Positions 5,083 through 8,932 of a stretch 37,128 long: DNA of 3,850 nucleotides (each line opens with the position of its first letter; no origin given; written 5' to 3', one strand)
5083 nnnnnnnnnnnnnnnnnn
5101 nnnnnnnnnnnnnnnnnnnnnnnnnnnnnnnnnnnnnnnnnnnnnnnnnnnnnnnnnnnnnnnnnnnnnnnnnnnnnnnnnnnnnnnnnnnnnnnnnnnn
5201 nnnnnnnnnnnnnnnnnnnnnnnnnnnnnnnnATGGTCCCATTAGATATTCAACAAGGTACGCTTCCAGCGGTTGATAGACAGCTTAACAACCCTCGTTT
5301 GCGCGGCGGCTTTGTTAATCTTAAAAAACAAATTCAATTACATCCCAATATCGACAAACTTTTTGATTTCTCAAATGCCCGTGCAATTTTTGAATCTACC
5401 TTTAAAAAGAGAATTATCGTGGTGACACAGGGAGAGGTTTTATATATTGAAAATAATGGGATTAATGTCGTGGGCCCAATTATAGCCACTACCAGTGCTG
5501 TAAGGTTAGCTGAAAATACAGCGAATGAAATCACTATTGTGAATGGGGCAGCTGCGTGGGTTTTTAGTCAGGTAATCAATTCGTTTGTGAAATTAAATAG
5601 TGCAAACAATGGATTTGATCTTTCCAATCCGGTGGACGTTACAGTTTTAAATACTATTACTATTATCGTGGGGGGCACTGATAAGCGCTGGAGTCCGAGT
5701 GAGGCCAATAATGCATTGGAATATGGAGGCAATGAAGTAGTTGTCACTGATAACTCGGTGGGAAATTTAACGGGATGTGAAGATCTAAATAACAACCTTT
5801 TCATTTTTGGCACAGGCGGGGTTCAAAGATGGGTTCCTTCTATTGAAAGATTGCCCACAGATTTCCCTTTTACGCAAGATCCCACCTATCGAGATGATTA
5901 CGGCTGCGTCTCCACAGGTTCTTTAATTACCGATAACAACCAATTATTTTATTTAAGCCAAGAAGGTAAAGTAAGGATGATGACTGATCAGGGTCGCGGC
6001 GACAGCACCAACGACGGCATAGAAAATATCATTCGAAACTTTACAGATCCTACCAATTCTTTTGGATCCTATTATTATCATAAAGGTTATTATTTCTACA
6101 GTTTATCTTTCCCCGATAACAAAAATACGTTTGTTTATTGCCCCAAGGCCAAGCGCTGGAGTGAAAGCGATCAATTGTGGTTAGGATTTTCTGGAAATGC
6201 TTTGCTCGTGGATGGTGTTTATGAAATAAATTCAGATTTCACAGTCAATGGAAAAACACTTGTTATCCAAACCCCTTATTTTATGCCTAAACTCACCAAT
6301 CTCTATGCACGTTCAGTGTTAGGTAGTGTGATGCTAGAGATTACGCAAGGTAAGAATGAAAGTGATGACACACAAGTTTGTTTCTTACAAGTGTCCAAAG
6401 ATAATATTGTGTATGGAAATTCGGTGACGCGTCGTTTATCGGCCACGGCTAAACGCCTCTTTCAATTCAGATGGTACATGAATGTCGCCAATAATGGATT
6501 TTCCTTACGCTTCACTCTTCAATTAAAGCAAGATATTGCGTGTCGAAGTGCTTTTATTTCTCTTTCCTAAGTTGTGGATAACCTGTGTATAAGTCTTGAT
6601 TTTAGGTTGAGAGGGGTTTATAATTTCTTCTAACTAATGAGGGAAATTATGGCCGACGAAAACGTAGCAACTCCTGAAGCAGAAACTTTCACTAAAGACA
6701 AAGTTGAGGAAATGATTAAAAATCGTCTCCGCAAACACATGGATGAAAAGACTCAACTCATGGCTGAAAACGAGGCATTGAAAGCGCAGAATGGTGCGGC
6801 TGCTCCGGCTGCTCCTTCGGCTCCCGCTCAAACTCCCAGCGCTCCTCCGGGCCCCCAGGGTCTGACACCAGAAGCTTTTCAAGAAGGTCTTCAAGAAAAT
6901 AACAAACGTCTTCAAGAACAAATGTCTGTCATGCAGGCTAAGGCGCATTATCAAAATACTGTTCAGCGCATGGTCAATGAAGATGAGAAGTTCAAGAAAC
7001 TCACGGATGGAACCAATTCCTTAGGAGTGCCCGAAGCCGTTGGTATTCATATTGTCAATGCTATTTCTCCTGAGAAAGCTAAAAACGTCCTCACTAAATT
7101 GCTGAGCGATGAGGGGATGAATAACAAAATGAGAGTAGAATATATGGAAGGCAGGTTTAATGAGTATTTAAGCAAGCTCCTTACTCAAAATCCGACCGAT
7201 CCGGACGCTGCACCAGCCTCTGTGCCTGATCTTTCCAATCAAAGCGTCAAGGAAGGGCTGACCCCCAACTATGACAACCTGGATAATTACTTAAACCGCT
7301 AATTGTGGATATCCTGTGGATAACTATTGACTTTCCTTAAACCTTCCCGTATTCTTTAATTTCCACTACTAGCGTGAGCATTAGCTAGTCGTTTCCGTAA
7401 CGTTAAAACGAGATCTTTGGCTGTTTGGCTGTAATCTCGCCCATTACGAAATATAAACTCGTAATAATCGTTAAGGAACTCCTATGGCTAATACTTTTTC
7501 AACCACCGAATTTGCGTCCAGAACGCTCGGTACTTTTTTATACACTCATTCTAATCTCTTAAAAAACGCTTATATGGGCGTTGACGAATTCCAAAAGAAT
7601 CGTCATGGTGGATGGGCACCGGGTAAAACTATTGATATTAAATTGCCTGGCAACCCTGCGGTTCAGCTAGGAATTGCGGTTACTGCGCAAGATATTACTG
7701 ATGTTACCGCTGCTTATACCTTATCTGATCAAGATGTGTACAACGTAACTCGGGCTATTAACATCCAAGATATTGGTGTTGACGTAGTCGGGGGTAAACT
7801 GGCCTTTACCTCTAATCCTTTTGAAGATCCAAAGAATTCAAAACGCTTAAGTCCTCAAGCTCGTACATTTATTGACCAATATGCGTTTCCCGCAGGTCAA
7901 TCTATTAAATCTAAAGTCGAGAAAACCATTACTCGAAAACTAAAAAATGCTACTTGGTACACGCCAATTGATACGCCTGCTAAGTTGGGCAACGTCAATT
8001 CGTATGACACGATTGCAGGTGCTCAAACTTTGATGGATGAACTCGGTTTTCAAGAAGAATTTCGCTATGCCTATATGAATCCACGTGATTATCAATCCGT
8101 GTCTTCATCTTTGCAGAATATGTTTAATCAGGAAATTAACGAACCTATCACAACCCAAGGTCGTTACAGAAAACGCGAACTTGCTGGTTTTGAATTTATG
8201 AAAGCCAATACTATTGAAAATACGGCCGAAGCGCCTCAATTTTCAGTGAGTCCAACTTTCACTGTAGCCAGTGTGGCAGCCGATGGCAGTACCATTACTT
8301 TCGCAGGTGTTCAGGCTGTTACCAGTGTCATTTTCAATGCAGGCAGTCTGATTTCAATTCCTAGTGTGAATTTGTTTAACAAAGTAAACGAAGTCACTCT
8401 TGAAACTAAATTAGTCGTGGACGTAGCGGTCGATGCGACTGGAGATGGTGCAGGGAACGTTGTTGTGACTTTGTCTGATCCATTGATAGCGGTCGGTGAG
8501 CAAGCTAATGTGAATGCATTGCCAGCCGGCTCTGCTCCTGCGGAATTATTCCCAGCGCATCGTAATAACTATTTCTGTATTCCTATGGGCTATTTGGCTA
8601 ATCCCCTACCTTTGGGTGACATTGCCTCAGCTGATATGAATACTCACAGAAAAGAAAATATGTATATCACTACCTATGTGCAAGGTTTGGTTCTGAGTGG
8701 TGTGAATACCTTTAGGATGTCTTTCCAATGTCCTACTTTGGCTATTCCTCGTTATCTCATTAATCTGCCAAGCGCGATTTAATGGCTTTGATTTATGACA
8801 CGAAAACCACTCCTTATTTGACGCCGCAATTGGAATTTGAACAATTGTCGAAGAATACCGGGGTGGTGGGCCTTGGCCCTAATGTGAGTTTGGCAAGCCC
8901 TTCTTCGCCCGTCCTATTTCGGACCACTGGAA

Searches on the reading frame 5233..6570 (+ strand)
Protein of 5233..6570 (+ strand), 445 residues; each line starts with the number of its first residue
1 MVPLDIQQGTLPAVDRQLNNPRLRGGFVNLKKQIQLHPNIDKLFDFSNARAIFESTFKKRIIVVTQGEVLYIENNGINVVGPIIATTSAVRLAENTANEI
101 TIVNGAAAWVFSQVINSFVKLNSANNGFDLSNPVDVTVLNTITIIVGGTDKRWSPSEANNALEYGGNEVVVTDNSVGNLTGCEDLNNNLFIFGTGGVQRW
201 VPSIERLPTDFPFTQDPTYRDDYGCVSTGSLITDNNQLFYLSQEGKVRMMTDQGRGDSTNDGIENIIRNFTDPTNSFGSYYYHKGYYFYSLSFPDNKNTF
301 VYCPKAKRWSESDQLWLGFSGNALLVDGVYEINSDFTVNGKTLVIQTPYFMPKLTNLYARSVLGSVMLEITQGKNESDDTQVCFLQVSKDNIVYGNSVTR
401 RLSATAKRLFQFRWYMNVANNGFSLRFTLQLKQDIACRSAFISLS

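Call 25: search_protein_families(library=phrogs, proteins=[window:5233-6570:+], max_evalue=0.001)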
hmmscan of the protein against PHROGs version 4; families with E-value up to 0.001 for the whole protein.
window:5233-6570:+ (445 aa): 1 family
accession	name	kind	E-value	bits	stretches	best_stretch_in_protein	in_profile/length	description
phrog_578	-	connector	1e-21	78.1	1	40-397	49-421/486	head closure Hc3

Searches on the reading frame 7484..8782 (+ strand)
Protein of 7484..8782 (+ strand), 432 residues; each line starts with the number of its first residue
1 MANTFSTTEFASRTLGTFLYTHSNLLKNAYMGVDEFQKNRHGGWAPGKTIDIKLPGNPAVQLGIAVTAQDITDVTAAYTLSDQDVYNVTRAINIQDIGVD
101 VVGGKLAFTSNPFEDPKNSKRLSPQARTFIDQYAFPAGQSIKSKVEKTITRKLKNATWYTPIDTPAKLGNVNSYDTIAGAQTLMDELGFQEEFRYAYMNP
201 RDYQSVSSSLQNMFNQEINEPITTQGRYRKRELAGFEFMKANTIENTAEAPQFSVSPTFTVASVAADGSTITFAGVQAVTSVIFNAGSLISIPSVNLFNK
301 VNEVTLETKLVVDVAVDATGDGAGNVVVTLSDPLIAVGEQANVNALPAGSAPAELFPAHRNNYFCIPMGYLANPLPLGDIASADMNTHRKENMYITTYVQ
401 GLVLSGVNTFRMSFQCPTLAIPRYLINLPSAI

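Call 25: search_protein_families(library=phrogs, proteins=[window:7484-8782:+], max_evalue=0.001)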
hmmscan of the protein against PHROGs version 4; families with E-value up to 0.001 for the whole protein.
window:7484-8782:+ (432 aa): 2 families
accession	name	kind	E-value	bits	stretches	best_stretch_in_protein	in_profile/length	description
phrog_283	-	head and packaging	4.7e-15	56.8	1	38-369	39-317/385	major head protein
phrog_267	-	head and packaging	1.3e-08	35.4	1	129-274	130-266/410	major head protein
